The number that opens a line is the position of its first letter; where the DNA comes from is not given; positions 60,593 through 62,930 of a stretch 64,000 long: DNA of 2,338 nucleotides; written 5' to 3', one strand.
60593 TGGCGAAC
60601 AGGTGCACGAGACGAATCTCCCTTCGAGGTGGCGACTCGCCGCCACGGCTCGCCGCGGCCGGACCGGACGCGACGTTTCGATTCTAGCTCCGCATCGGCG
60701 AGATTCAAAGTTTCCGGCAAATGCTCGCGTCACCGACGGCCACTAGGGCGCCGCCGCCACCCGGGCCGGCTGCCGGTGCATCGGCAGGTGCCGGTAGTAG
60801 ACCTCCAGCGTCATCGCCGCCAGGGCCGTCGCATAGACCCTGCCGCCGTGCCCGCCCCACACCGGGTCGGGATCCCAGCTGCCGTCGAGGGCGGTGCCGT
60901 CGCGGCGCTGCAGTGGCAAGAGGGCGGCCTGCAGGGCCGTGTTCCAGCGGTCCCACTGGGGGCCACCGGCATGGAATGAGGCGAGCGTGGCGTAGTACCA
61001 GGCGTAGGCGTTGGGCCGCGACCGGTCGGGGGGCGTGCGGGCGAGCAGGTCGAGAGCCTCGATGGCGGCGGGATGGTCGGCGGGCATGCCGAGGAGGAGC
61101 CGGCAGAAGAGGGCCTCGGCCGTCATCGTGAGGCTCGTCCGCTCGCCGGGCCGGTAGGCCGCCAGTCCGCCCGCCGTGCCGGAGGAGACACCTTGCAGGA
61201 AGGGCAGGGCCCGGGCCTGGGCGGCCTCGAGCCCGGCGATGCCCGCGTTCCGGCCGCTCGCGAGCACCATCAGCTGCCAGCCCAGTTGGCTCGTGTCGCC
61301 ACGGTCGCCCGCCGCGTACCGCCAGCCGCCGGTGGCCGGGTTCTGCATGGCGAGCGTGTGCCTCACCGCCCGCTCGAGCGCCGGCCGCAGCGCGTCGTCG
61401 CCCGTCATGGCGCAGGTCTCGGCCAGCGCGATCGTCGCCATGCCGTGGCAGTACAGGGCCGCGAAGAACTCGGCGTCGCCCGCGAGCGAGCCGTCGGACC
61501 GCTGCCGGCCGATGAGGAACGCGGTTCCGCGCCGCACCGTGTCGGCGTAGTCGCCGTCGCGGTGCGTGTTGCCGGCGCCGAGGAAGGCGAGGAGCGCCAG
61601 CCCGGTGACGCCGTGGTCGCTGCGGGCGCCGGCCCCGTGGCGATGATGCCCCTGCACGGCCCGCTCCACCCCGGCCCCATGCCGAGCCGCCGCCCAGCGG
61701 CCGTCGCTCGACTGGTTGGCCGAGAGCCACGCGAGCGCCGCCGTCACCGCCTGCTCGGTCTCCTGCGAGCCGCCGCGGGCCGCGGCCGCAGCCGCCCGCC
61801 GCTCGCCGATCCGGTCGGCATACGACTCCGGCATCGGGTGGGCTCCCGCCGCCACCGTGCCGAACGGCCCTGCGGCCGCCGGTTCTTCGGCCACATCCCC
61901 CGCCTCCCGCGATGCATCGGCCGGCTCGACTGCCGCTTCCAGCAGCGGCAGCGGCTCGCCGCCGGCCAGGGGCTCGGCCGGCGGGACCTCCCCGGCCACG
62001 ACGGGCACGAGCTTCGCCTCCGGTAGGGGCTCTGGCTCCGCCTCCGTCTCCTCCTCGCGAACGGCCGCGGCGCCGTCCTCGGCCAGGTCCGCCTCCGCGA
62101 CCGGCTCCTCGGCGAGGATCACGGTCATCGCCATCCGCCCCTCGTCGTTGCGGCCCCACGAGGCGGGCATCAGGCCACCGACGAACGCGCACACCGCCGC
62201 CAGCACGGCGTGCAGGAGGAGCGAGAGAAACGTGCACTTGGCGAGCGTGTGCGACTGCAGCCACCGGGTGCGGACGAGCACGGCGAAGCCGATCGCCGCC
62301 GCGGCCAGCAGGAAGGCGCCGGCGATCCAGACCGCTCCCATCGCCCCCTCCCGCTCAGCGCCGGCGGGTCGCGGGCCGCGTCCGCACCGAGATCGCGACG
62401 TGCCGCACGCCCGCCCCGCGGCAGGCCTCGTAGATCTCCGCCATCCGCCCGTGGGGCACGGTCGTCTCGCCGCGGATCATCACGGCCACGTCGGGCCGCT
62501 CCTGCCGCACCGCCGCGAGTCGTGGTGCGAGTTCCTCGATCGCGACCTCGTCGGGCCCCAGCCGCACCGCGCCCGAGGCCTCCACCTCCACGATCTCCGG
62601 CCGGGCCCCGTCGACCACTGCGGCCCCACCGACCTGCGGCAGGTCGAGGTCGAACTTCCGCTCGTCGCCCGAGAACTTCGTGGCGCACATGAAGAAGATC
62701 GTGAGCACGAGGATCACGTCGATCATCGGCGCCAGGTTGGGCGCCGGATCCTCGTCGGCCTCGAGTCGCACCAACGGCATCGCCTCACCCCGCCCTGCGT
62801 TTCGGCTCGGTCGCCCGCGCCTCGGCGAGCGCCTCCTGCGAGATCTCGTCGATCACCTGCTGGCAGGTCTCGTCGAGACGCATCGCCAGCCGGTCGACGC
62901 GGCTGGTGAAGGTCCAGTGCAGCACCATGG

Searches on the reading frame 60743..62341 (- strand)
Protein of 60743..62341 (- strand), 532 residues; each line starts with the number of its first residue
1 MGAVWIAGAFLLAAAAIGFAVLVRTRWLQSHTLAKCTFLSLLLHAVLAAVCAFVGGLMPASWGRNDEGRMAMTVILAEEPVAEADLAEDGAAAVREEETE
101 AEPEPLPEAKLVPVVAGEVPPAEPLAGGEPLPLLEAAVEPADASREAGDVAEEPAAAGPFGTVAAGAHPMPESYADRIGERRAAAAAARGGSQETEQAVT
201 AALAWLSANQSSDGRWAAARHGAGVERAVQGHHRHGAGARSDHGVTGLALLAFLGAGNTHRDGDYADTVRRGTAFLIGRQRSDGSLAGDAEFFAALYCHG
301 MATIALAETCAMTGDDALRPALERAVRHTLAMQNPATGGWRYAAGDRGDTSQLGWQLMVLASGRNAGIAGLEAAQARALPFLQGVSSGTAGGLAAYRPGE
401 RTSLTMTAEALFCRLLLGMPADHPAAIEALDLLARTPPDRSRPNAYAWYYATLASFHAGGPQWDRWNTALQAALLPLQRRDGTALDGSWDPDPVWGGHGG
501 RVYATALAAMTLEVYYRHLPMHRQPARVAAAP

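Call 90: search_protein_families(library=pfam, proteins=[window:60743-62341:-], max_evalue=0.00001)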
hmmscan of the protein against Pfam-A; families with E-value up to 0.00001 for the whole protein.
window:60743-62341:- (532 aa): 1 family
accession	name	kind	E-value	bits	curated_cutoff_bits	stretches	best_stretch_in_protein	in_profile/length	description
PF13243.12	SQHop_cyclase_C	-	3e-07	30.2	26.1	0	191-287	201-285/319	Squalene-hopene cyclase C-terminal domain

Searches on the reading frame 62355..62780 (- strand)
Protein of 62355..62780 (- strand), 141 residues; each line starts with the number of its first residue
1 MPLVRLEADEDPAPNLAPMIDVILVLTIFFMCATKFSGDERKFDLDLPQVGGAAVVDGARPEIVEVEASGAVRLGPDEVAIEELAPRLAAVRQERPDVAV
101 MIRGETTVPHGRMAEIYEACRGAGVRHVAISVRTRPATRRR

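Call 90: search_protein_families(library=pfam, proteins=[window:62355-62780:-], max_evalue=0.00001)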
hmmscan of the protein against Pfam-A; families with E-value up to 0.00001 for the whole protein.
window:62355-62780:- (141 aa): 1 family
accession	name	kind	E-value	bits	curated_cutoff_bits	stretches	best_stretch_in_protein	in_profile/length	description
PF02472.21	ExbD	-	2.2e-21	76.7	25.4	1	9-133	3-126/128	Biopolymer transport protein ExbD/TolR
